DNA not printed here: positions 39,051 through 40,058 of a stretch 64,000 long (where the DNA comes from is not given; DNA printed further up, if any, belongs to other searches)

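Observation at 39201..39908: Third NifX-like domain (with zinc ribbon), pointing to a recruited anaerobe Fe-S-carrier gene set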

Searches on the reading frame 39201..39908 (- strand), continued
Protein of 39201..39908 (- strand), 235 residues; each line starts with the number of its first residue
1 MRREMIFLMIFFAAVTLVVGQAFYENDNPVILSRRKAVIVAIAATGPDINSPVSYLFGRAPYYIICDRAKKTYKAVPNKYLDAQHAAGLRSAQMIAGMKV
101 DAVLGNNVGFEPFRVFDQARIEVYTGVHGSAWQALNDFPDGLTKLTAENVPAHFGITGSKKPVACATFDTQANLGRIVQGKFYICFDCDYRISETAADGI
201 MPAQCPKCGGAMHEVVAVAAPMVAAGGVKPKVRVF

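Call 32: find_related_loci(query=A1, collection=genome_contigs, flank=10000)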
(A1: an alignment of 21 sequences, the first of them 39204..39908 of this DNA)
Query A1 (235 aa) in genome_contigs; peptide patterns used: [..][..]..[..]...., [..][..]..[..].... (x = any residue, [..] = any of these).
21 stretches matched a pattern; 13 encode a relative of the query (tblastn E <= 1e-3); 13 distinct loci.
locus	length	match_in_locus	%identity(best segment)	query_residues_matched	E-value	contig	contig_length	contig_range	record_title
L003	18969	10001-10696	77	3-235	6e-126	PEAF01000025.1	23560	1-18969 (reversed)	MAG: Candidatus Omnitrophota bacterium isolate MBPbin6 scaffold109, whole genome shotgun sequence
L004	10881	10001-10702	74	1-235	4e-122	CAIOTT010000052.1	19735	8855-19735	MAG: Candidatus Omnitrophica bacterium isolate Ki2-D4_bin-0675 genome assembly, contig: bin-0675:52/74, whole genome sho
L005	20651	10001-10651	81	18-235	2e-121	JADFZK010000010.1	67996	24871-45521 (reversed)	MAG: Candidatus Omnitrophota bacterium isolate nHGRbin18 nHGR_bin18_NODE_147_length_67996_cov_10.031262, whole genome sh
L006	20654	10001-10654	76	17-235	3e-118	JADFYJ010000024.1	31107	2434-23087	MAG: Candidatus Omnitrophota bacterium isolate nDJH6bin5 nDJH6_bin5_NODE_24_length_31107_cov_10.614138, whole genome sho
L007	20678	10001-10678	74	1-226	5e-115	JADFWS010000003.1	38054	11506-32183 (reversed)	MAG: Candidatus Omnitrophota bacterium isolate nCal2bin1 nCal2_bin1_NODE_3_length_38054_cov_3.849409, whole genome shotg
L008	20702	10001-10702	67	1-235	5e-112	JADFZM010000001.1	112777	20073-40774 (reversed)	MAG: Candidatus Omnitrophota bacterium isolate nHLHbin2 nHLH_bin2_NODE_1_length_112777_cov_11.298682, whole genome shotg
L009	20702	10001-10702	73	1-235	2e-123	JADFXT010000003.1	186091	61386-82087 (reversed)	MAG: Candidatus Omnitrophota bacterium isolate nDJH15bin6 nDJH15_bin6_NODE_3_length_186091_cov_6.189106, whole genome sh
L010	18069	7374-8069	75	3-235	2e-120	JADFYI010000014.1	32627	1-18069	MAG: Candidatus Omnitrophota bacterium isolate nDJH6bin28 nDJH6_bin28_NODE_944_length_32627_cov_6.188536, whole genome s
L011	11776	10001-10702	63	1-235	3e-108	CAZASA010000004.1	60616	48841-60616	MAG TPA_asm: uncultured Planctomycetales bacterium isolate binchicken_co241_31 genome assembly, contig: NODE_460_length_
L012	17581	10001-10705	68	1-235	2e-108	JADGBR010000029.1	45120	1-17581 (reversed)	MAG: Candidatus Omnitrophota bacterium isolate nW3bin14 nW3_bin14_NODE_29_length_45120_cov_3.796391, whole genome shotgu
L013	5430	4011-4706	56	2-235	2e-88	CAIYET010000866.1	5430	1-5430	MAG: Candidatus Hydrogenedentes bacterium isolate MJ-time_bin-1056 genome assembly, contig: bin-1056:0866/1133, whole ge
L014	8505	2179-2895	49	3-235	2e-74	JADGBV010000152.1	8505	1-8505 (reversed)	MAG: Planctomycetota bacterium isolate nwagbin3 nwag_bin3_NODE_152_length_8505_cov_2.989084, whole genome shotgun sequen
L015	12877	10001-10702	52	1-235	1e-82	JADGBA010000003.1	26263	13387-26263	MAG: Candidatus Omnitrophota bacterium isolate nS315bin20 nS315_bin20_NODE_1013_length_26263_cov_4.965888, whole genome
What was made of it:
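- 13 genome loci were found, all in MAGs whose loci carry magnetosome genes: 10 Omnitrophota, 2 Planctomycetota, 1 Hydrogenedentes (call 32).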

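Call 42: find_encoding_contigs(protein=P0133, flank=10000, max_places=1)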
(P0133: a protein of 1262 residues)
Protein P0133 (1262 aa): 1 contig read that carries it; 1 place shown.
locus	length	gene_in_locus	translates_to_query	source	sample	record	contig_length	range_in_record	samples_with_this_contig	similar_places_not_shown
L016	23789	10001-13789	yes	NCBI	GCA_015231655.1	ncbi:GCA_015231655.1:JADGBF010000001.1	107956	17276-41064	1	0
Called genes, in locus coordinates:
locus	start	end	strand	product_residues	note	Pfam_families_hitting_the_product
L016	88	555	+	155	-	PF03449:GreA_GreB_N, PF01272:GreA_GreB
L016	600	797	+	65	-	PF01192:RNA_pol_Rpb6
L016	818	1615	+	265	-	PF02649:GCHY-1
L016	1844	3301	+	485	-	PF00989:PAS, PF08448:PAS_4, PF13426:PAS_9, PF00158:Sigma54_activat, PF14532:Sigma54_activ_2, PF07728:AAA_5, PF25601:AAA_lid_14, PF02954:HTH_8, +3 more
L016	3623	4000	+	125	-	PF02579:Nitro_FeMo-Co (weak)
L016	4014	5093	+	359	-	PF00595:PDZ (faint), PF13180:PDZ_2, PF17820:PDZ_6, PF13180:PDZ_2, PF17820:PDZ_6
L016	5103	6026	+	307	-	PF00089:Trypsin, PF13365:Trypsin_2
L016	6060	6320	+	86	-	PF06305:LapA_dom (weak)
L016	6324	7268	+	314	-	PF01545:Cation_efflux, PF16916:ZT_dimer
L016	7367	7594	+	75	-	PF26391:MamI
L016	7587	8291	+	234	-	-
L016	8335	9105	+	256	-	PF04011:LemA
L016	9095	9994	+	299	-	PF01545:Cation_efflux, PF16916:ZT_dimer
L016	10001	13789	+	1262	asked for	PF00595:PDZ (weak), PF13180:PDZ_2, PF17820:PDZ_6, PF00595:PDZ (weak), PF13180:PDZ_2 (weak), PF17820:PDZ_6 (weak), PF02579:Nitro_FeMo-Co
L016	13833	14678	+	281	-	PF00089:Trypsin, PF13365:Trypsin_2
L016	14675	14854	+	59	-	PF26391:MamI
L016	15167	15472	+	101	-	-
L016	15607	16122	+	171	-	-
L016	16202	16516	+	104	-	-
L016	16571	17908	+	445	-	PF02985:HEAT (faint), PF13646:HEAT_2, PF03130:HEAT_PBS (faint), PF00514:Arm (faint), PF13513:HEAT_EZ (faint), PF13646:HEAT_2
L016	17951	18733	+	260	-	PF00230:MIP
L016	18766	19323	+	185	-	PF04264:YceI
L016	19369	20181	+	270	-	PF00595:PDZ (weak), PF13180:PDZ_2, PF17820:PDZ_6, PF00595:PDZ, PF13180:PDZ_2, PF17820:PDZ_6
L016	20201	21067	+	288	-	PF12787:EcsC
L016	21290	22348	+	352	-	PF00022:Actin (weak), PF01869:BcrAD_BadFG (faint), PF06723:MreB_Mbl, PF25229:Salactin (weak)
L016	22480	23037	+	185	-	-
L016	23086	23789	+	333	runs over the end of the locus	-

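Call 50: list_cluster_members(proteins=[P0139, P0140, P0146, P0151, P0171, P0154, P0164, P0166, P0226, P0204])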
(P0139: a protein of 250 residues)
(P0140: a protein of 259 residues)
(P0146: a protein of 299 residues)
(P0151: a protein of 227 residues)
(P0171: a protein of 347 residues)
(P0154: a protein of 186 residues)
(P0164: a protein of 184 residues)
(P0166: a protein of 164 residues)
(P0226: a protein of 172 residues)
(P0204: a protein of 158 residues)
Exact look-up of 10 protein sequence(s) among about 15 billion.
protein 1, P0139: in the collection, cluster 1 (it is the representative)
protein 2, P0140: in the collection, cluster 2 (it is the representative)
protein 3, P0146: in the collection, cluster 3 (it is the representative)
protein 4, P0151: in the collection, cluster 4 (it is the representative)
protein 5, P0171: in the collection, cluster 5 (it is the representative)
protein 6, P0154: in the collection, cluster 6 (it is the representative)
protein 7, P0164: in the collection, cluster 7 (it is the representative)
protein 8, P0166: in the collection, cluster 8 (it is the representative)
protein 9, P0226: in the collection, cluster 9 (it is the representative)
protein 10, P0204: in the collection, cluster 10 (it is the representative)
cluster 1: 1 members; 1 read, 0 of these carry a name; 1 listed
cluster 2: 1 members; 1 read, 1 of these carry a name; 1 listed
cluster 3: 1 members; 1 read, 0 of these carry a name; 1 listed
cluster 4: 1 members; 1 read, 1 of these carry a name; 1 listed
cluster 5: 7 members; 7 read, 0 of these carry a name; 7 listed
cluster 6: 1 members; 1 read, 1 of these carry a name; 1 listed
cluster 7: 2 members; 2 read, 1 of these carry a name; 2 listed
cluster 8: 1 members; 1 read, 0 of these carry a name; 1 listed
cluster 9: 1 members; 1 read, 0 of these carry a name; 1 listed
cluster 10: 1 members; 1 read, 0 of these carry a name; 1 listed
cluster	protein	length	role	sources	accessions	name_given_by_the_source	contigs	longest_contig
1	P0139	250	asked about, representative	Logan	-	-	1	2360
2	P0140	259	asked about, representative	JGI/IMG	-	predicted Fe-Mo cluster-binding NifX family protein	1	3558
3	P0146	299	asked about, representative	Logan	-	-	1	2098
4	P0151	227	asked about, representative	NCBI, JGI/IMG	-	predicted Fe-Mo cluster-binding NifX family protein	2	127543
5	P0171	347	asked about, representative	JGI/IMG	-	-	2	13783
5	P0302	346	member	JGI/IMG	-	-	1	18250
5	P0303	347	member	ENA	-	-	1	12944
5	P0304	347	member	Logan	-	-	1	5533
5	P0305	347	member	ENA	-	-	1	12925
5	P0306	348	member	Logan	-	-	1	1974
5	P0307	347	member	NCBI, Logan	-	-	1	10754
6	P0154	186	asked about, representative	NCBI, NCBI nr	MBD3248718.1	dinitrogenase iron-molybdenum cofactor biosynthesis protein [Candidatus Woesearchaeota ...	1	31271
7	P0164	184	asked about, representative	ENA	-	-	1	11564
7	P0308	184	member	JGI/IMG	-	predicted Fe-Mo cluster-binding NifX family protein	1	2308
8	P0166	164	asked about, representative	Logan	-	-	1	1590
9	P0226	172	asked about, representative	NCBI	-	-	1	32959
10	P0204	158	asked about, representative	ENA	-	-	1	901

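Call 51: predict_structure(alignment_id=A1)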
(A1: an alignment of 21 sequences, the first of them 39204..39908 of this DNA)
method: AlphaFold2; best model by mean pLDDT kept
length: 235 residues; sequences in the alignment: 21
mean_pLDDT: 80.8   pTM: 0.57
mean pLDDT of the five models: 80.8, 77.6, 76.5, 76.0, 75.6
residues with pLDDT >= 90: 115; 70-90: 63; 50-70: 24; < 50: 33
segments of 3 or more residues with pLDDT < 50: 153-170, 223-225, 227-235
pLDDT, mean of each block of 10 residues (from residue 1): 90 94 71 82 95 90 95 95 81 95 92 92 93 94 88 46 45 54 88 86 91 73 47 41
secondary structure, 60 per line:
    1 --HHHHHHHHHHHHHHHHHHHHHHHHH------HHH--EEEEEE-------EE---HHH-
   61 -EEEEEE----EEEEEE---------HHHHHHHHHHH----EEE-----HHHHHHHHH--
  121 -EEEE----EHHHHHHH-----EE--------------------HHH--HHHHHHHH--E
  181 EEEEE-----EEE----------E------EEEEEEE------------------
elements in order: H3-27 E39-44 E62-67 E72-77 H87-97 E102-104 H110-118 E122-125 H131-137 H170-177 E180-185 E191-193 E211-217
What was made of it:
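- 39201..39908 (-): Target gene: 235-aa hydrophobic N-terminal helix + NifX-like domain + His-motif linker + C4 ribbon. AlphaFold model with mean pLDDT 80.8 (call 51).
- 39828..39902 (-): Residues 3-27: N-terminal hydrophobic helix (signal anchor or cleavable signal peptide). Modelled helix 3-27 (call 51).
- On Pfam PF02579 Nitro_FeMo-Co (NifX/NifB/NafY superfamily, IPR003731): AlphaFold model with pLDDT above 90 over the domain (call 51).
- The linker 153-170 is modelled with low confidence (call 51).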

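Call 53: search_solved_structures(query=A1, max_evalue=0.01, show_alignments=3)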
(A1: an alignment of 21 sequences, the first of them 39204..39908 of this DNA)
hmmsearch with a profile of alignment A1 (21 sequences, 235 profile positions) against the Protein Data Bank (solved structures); distinct sequences matched with E-value up to 0.01: 7.
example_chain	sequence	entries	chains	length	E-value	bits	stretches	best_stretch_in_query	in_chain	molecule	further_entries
1rdu_A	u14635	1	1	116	7.7e-17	65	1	40-142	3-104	conserved hypothetical protein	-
1eo1_A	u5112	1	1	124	3e-16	63.1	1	41-142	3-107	HYPOTHETICAL PROTEIN MTH1175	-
2wfb_A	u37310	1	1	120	3.4e-08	36.7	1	38-143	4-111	PUTATIVE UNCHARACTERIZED PROTEIN ORP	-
1o13_A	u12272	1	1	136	2.6e-05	27.3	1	32-151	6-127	probable NifB protein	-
1t3v_A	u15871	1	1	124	0.00013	25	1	40-151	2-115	conserved hypothetical protein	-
2yx6_A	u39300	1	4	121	0.00043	23.3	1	41-147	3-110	Hypothetical protein PH0822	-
8q67_A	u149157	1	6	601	0.005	19.8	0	179-217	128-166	DNA helicase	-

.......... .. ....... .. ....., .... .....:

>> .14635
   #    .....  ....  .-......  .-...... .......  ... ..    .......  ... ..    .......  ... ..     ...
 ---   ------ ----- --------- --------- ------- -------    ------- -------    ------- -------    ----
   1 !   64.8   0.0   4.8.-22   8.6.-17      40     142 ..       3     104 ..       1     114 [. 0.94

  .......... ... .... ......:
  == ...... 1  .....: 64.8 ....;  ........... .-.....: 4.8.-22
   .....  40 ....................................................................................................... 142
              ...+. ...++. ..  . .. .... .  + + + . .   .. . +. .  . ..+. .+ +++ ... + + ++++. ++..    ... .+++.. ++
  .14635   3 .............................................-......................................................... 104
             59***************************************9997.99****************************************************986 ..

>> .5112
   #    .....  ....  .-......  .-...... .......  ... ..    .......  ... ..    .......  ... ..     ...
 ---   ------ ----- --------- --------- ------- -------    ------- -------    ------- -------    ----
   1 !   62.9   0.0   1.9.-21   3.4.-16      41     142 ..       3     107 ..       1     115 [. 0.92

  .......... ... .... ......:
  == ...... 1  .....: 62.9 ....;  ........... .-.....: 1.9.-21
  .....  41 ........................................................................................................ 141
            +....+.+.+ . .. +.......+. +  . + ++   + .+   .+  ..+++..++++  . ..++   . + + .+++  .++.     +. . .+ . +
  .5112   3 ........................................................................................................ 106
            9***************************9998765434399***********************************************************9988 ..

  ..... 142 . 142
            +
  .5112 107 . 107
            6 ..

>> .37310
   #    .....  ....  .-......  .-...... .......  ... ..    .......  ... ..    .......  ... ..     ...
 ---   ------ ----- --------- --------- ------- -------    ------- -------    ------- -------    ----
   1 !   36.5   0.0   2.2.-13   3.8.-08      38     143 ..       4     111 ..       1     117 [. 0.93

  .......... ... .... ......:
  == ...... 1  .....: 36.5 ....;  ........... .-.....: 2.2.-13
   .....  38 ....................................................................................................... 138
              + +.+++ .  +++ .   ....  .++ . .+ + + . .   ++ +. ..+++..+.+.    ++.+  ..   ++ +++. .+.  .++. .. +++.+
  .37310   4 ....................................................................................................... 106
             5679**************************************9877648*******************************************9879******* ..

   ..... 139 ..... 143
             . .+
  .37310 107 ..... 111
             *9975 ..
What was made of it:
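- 39471..39800 (-): Residues 37-146: NifX-like (Nitro_FeMo-Co) alpha/beta domain of the MTH1175/ORP/IssA branch. PDB profile search: 1rdu E 7.7e-17, 1eo1 E 3e-16 (call 53).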

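Call 54: fold_search(model_id=the predicted structure, library=pdb)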
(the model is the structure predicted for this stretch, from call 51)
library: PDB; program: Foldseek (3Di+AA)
matches with E <= 10: 659; with E <= 0.001: 11
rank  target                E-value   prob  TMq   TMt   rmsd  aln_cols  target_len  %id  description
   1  2wfb                  1.2e-09  1.00  0.46  0.89   1.3       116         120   27  High resolution structure of the apo form of the orange protein (ORP) from Desulfovibrio gigas (released 2010-05-26)
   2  1rdu_MODEL_1_A        4.2e-08  1.00  0.43  0.83   2.3       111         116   32  NMR STRUCTURE OF A PUTATIVE NIFB PROTEIN FROM THERMOTOGA (TM1290), WHICH BELONGS TO THE DUF35 FAMILY (released 2004-07-06)
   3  1t3v_MODEL_1_A        3.8e-06  1.00  0.41  0.75   3.9       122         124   22  The NMR solution structure of TM1816 (released 2004-12-14)
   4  1eo1_MODEL_1_A        3.8e-06  1.00  0.41  0.73   2.4       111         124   33  Solution structure of hypothetical protein MTH1175 from Methanobacterium thermoautotrophicum (released 2000-12-20)
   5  1o13                  1.1e-05  1.00  0.37  0.79   2.1       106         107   21  Crystal structure of a putative dinitrogenase iron-molybdenum cofactor (tm1816) from thermotoga maritima at 1.83 A resol (released 2002-12-18)
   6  2yx6_D                5.0e-05  1.00  0.39  0.78   3.0       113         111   26  Crystal structure of PH0822 (released 2007-10-30)
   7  2yx6_C                5.3e-05  1.00  0.38  0.76   3.0       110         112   27  Crystal structure of PH0822 (released 2007-10-30)
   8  2re2_B                6.7e-05  1.00  0.41  0.77   2.6       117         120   18  CRYSTAL STRUCTURE OF A PUTATIVE IRON-MOLYBDENUM COFACTOR (FEMO-CO) DINITROGENASE (TA1041M) FROM THERMOPLASMA ACIDOPHIL (released 2007-10-09)
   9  2re2_A                7.6e-05  1.00  0.41  0.78   2.6       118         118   17  CRYSTAL STRUCTURE OF A PUTATIVE IRON-MOLYBDENUM COFACTOR (FEMO-CO) DINITROGENASE (TA1041M) FROM THERMOPLASMA ACIDOPHIL (released 2007-10-09)
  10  2yx6_B                1.5e-04  1.00  0.37  0.75   3.5       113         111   26  Crystal structure of PH0822 (released 2007-10-30)
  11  2yx6_A                4.0e-04  1.00  0.38  0.77   3.3       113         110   26  Crystal structure of PH0822 (released 2007-10-30)
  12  4nyf_B                3.3e-02  0.93  0.26  0.41   5.6       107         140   11  HIV integrase in complex with inhibitor (released 2014-06-25)
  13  3oym_A                3.8e-02  0.66  0.24  0.16  12.7       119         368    8  Crystal structure of the PFV N224H mutant intasome bound to manganese (released 2010-11-17)
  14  9ian_F                4.3e-02  0.99  0.33  0.52   3.8       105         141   16  Nitrogenase maturase NifEN in complex with the cofactor chaperone NifX (released 2026-03-04)
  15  2x78_C                5.5e-02  0.85  0.27  0.33   6.7       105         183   11  Human foamy virus integrase - catalytic core. (released 2010-08-11)
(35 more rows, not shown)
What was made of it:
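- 39471..39800 (-): Foldseek: orange protein 2wfb E 1.2e-9, TM-score 0.89 on the target chain; TM1290; MTH1175 (call 54).
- On Pfam PF02579 Nitro_FeMo-Co (NifX/NifB/NafY superfamily, IPR003731): Foldseek hits 2wfb, 1rdu, 1eo1, 1o13 and 2yx6 at E 1e-9 to 5e-5 (call 54).
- Closest known: Orange protein. Same: ORP is the best structural match (2wfb, TM-score 0.89 on the ORP chain, rmsd 1.3 A, 27% identity; call 54).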
